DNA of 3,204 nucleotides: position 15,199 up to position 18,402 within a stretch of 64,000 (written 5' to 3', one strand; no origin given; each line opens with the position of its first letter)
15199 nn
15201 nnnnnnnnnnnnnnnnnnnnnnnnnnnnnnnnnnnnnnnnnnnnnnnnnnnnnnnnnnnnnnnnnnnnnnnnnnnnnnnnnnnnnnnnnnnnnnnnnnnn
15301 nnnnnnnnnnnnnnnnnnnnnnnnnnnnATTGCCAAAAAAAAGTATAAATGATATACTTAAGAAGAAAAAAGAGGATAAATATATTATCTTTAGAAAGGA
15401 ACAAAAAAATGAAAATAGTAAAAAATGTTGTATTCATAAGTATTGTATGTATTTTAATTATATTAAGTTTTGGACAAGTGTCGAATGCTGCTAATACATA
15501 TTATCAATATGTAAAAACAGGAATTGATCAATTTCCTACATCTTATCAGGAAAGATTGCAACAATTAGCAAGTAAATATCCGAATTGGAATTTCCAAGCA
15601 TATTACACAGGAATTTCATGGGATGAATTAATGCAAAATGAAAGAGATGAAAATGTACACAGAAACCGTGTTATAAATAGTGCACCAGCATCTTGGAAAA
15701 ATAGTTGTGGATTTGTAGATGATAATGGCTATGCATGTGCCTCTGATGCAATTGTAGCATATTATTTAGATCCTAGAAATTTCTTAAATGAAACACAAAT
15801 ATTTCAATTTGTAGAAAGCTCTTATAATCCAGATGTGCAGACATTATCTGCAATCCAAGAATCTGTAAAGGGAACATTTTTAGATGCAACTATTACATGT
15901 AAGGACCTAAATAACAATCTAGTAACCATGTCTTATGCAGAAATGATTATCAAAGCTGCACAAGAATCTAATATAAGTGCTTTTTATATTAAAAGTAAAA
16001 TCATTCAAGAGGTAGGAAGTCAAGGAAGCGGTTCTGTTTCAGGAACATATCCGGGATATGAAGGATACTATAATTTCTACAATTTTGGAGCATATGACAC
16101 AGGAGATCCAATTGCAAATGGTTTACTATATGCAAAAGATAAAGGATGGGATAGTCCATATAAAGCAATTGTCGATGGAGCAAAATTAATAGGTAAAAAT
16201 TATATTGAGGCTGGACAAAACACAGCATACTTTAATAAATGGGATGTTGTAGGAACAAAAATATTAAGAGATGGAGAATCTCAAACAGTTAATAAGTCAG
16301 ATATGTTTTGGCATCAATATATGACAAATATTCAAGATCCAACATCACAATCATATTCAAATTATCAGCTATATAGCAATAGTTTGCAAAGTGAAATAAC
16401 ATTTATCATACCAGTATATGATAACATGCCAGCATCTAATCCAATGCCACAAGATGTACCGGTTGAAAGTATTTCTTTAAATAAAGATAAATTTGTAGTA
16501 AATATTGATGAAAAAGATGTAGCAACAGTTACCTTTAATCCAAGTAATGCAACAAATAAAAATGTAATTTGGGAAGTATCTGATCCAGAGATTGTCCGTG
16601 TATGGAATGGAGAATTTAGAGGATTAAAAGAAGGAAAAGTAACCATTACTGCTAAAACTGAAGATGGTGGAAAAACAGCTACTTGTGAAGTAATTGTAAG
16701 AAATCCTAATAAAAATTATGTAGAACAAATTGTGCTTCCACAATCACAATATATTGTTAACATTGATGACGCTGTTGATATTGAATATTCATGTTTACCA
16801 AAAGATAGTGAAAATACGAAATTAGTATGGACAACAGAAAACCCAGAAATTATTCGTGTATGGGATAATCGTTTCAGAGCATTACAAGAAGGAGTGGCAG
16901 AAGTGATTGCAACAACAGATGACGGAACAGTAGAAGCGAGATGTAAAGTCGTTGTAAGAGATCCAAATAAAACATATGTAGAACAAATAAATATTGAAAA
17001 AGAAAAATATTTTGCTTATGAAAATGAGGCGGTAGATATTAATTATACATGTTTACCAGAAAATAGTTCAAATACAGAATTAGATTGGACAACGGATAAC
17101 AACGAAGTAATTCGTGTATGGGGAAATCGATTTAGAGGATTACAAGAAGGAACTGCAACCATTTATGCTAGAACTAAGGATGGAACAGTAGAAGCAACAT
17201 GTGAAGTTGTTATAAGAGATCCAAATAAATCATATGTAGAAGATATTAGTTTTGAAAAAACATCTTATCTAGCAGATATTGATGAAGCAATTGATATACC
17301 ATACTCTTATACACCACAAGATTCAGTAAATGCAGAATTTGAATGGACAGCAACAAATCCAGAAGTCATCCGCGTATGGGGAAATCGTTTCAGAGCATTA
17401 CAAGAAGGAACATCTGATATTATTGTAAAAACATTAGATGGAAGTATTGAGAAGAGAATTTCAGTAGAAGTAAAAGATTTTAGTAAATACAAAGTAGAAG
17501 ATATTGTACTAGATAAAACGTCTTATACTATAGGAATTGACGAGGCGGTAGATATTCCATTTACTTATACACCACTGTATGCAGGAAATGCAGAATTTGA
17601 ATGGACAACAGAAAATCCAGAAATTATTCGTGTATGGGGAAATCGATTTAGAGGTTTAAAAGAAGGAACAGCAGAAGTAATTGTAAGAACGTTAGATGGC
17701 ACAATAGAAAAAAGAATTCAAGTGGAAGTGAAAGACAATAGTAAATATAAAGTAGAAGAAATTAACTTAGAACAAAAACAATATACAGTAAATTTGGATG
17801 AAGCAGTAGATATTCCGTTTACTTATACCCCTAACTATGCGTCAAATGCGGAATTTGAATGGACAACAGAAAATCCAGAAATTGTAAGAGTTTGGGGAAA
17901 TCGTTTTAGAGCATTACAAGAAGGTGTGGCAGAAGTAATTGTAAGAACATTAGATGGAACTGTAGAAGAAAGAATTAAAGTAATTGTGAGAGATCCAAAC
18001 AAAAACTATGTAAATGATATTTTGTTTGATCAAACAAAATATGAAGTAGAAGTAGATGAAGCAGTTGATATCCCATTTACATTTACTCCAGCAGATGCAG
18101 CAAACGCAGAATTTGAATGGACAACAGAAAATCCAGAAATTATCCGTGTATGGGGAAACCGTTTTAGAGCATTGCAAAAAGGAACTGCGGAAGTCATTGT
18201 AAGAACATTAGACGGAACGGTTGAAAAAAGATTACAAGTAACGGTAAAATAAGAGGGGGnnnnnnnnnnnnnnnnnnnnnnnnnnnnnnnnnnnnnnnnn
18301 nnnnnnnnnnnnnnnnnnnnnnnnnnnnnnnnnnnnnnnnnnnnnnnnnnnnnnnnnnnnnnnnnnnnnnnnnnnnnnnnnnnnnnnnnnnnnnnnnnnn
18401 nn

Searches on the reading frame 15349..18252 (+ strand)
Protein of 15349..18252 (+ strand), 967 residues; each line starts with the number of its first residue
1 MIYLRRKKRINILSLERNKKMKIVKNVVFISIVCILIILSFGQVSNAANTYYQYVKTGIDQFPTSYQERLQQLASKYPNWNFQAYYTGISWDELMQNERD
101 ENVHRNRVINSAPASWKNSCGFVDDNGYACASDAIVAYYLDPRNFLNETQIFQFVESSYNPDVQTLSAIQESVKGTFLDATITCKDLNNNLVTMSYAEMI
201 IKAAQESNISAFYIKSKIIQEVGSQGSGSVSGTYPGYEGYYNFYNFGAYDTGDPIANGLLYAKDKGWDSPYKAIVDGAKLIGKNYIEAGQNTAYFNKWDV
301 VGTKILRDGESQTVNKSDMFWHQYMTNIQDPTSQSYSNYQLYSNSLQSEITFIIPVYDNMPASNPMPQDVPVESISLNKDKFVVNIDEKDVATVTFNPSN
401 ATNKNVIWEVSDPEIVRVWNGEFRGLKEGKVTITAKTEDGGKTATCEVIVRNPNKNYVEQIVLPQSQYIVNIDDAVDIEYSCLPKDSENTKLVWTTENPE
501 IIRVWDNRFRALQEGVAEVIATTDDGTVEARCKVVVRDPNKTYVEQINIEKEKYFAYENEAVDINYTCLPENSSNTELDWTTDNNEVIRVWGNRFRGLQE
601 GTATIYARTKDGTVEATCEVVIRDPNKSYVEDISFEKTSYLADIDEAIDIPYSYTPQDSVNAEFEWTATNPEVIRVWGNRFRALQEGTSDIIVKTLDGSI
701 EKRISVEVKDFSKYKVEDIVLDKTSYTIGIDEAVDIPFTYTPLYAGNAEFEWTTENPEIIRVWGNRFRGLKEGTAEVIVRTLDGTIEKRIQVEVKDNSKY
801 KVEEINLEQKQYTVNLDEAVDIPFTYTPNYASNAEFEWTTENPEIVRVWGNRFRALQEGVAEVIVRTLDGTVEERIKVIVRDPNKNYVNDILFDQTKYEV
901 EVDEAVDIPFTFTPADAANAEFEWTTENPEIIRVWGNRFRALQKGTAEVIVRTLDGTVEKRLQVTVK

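Call 33: search_protein_families(library=ncbifam, proteins=[window:15349-18252:+], max_evalue=0.00001)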
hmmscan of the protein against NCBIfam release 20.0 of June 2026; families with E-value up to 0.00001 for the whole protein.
window:15349-18252:+ (967 aa): 2 families
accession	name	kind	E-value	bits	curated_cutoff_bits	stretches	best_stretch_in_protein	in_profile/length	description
NF052642.1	amidase_SagB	exception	8e-20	71.2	425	1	186-299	120-233/282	peptidoglycan release complex glucosaminidase SagB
NF053514.2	JUQZ_fam_ocin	equivalog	6.3e-10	39.3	40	0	584-614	67-98/107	BLB8/JUQZ-1 family protein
